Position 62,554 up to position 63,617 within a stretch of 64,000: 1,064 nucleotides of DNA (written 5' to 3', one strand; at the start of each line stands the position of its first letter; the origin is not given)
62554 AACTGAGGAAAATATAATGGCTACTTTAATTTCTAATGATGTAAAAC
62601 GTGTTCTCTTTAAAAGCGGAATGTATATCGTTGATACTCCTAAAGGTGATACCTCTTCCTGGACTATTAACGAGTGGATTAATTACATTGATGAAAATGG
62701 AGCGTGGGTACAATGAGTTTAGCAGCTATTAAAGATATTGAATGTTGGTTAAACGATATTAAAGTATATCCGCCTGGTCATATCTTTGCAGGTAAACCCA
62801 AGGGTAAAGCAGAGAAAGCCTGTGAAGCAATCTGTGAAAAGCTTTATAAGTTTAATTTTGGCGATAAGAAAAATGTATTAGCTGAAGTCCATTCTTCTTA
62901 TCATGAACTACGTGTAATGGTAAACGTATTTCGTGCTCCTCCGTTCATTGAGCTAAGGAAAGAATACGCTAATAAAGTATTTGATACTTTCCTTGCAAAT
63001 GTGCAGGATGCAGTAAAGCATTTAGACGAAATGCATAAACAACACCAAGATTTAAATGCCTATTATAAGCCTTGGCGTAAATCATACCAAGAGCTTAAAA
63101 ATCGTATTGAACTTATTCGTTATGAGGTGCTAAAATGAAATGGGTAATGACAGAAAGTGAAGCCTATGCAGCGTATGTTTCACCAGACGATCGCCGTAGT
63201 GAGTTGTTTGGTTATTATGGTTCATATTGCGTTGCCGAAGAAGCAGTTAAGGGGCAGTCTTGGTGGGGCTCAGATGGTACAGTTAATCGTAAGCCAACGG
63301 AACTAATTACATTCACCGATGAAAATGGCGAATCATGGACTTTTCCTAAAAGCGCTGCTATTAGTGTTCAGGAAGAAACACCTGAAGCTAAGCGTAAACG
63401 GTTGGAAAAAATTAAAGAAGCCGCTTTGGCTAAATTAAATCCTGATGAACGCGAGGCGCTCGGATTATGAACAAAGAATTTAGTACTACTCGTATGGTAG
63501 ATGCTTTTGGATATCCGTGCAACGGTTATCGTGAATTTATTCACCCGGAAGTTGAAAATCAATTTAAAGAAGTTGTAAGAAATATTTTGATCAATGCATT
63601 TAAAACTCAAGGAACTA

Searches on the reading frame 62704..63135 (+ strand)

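Call 23: search_protein_families(library=pfam, proteins=[window:62704-63135:+], max_evalue=0.01)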
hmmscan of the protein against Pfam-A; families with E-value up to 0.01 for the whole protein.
window:62704-63135:+ (144 aa): 1 family
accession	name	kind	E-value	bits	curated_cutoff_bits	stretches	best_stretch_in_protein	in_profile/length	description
PF14131.11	DUF4298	-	0.0042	17.6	27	1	93-132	11-52/87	Domain of unknown function (DUF4298)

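Call 24: search_protein_families(library=phrogs, proteins=[window:62704-63135:+], max_evalue=0.00001)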
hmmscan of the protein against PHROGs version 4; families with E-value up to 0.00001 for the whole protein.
window:62704-63135:+ (144 aa): 1 family
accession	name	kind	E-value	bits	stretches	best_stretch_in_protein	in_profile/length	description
phrog_3576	-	unknown function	9.7e-55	186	1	9-143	2-136/159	-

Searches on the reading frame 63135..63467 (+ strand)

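Call 23: search_protein_families(library=pfam, proteins=[window:63135-63467:+], max_evalue=0.01)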
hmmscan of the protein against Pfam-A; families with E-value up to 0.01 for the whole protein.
window:63135-63467:+ (111 aa): 0 families

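Call 24: search_protein_families(library=phrogs, proteins=[window:63135-63467:+], max_evalue=0.00001)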
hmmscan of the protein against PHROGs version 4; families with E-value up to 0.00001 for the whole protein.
window:63135-63467:+ (111 aa): 1 family
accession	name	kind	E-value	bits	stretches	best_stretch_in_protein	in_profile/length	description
phrog_5370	-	unknown function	1.1e-46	158.8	1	1-111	1-111/112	-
